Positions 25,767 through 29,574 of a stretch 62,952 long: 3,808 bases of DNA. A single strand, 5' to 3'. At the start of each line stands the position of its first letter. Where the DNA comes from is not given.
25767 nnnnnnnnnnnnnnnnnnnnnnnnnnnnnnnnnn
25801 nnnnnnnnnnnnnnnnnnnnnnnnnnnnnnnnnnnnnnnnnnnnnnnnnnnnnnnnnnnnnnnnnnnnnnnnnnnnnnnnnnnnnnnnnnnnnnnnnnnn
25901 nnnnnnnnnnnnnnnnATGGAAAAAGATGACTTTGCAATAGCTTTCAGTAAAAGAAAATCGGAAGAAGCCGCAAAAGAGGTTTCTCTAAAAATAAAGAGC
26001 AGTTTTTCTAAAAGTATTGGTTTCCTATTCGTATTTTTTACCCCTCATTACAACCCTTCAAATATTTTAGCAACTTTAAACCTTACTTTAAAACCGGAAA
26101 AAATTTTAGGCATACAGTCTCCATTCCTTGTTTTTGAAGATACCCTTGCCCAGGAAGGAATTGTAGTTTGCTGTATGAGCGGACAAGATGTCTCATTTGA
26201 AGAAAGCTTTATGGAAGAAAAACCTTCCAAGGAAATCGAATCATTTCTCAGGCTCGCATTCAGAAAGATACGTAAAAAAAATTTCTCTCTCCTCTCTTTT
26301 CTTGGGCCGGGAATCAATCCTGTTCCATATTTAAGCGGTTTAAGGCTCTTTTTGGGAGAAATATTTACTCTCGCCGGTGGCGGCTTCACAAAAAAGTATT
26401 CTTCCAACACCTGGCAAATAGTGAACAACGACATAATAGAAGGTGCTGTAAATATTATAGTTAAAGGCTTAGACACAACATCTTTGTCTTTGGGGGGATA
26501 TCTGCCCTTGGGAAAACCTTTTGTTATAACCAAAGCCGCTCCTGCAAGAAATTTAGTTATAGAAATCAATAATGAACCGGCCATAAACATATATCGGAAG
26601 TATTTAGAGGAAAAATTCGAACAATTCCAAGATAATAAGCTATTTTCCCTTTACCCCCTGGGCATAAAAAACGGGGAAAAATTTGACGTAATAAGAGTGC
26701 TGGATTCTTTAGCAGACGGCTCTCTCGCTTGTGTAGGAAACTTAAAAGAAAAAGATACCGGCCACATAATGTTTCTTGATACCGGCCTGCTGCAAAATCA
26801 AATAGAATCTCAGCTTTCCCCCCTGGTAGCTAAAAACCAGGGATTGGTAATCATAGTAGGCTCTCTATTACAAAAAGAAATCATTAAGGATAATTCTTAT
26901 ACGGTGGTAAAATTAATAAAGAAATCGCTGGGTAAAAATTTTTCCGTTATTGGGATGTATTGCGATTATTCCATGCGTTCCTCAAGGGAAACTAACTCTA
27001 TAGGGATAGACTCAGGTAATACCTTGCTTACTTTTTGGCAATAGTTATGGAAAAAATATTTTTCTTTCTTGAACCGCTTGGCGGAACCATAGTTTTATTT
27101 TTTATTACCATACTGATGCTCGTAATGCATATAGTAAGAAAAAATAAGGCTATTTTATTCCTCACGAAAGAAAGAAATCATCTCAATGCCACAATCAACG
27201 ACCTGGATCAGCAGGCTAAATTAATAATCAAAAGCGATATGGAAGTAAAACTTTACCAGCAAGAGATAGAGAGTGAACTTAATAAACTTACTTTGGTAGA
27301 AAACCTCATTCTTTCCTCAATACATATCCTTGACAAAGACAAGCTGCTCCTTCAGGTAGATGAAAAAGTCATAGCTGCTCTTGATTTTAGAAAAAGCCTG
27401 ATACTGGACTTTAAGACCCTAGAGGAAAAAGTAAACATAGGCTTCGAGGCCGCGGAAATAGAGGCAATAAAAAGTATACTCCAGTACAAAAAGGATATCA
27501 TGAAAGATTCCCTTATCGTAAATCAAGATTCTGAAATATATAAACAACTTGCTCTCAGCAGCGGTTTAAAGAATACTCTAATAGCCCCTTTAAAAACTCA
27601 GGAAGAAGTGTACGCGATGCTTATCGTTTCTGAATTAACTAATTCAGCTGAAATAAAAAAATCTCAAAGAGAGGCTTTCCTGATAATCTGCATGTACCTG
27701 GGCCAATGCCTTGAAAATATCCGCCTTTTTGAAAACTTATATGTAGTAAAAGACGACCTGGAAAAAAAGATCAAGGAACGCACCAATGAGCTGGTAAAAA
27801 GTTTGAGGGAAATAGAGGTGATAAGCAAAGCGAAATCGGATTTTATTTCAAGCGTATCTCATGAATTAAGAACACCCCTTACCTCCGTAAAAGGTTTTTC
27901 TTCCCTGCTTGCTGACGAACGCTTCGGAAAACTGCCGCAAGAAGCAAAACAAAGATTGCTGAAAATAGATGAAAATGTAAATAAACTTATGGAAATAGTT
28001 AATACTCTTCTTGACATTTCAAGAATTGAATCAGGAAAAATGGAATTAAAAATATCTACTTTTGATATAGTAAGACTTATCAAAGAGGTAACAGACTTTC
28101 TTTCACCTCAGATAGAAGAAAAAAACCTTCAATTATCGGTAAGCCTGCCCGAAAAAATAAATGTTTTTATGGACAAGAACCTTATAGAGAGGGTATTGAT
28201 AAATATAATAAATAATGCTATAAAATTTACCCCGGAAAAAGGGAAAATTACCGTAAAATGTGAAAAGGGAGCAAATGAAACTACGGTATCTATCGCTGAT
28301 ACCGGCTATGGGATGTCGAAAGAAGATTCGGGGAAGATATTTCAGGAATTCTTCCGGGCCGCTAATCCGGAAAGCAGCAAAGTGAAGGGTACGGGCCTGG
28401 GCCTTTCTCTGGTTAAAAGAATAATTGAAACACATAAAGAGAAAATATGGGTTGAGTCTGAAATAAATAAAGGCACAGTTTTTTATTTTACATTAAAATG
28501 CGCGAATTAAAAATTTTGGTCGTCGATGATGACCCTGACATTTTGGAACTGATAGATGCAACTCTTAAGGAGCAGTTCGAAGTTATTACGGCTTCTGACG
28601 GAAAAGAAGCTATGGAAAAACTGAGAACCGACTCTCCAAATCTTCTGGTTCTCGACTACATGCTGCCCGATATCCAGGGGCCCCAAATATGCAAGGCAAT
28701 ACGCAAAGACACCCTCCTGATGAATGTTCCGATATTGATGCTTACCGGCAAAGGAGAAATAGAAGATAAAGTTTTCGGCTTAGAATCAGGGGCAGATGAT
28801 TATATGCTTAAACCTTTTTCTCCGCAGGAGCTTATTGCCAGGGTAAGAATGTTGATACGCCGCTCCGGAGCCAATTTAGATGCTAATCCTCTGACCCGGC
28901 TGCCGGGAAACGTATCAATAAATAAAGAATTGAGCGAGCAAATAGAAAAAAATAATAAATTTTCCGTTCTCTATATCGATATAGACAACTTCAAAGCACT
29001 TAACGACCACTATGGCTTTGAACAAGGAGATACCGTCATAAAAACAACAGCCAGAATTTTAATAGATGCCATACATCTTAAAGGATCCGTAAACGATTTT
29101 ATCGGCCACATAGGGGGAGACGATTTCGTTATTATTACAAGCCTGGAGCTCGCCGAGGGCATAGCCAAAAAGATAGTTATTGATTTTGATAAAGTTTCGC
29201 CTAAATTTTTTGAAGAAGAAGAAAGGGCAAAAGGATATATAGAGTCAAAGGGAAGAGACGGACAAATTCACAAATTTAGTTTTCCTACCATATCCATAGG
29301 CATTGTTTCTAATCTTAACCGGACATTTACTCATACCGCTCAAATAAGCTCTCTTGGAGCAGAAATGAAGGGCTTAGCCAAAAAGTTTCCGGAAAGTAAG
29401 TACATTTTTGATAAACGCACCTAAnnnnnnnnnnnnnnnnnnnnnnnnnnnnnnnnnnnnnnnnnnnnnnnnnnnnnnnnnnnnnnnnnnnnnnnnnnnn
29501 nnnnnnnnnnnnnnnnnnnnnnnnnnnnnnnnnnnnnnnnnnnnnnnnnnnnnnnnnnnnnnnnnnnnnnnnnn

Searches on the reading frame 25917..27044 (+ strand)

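Call 63: search_protein_families(library=pfam, proteins=[window:25917-27044:+], max_evalue=0.00001)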
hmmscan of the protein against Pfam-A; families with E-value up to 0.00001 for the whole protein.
window:25917-27044:+ (375 aa): 2 families
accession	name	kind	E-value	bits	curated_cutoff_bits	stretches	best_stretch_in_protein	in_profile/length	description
PF08495.15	FIST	-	1.1e-15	58.4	23.2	1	36-220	2-189/189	FIST N domain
PF10442.14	FIST_C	-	1.8e-12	47.9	28.5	1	222-349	1-125/131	FIST C domain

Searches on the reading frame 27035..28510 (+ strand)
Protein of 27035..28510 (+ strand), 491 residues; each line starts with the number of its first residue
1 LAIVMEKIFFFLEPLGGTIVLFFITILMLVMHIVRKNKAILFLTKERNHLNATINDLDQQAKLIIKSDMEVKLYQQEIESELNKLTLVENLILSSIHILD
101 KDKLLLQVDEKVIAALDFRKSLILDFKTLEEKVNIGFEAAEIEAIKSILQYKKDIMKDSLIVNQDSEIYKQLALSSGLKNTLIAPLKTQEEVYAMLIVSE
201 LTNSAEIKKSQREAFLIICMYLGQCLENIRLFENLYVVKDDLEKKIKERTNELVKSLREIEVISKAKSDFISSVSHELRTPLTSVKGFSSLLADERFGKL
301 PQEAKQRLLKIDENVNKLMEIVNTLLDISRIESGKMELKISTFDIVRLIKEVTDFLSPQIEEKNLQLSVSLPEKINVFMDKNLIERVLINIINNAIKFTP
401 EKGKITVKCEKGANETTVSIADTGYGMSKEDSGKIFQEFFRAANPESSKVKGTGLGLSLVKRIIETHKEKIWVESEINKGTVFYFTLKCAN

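Call 63: search_protein_families(library=pfam, proteins=[window:27035-28510:+], max_evalue=0.00001)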
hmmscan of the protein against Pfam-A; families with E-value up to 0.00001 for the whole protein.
window:27035-28510:+ (491 aa): 2 families
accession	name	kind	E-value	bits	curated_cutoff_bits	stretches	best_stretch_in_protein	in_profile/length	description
PF02518.31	HATPase_c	-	2.4e-27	96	26.4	1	380-489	2-109/111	Histidine kinase-, DNA gyrase B-, and HSP90-like ATPase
PF00512.31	HisKA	-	2.7e-19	69.4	26.9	1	266-334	1-66/66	His Kinase A (phospho-acceptor) domain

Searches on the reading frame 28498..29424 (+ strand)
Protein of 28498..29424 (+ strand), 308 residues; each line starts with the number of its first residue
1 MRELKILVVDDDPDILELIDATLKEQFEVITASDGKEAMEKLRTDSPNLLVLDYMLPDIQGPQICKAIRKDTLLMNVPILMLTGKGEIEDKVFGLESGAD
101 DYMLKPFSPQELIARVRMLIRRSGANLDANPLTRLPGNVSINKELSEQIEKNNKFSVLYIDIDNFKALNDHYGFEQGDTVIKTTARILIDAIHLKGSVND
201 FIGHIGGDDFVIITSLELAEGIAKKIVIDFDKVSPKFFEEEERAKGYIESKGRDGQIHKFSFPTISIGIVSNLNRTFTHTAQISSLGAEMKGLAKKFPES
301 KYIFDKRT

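Call 63: search_protein_families(library=pfam, proteins=[window:28498-29424:+], max_evalue=0.00001)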
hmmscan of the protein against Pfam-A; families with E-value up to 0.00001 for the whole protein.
window:28498-29424:+ (308 aa): 2 families
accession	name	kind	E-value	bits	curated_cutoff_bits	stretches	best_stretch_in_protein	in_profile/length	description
PF00072.30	Response_reg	-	1.1e-28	100.1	30.2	1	6-117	1-111/111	Response regulator receiver domain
PF00990.26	GGDEF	-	3.1e-18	66.5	23.8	1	131-228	5-105/161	Diguanylate cyclase, GGDEF domain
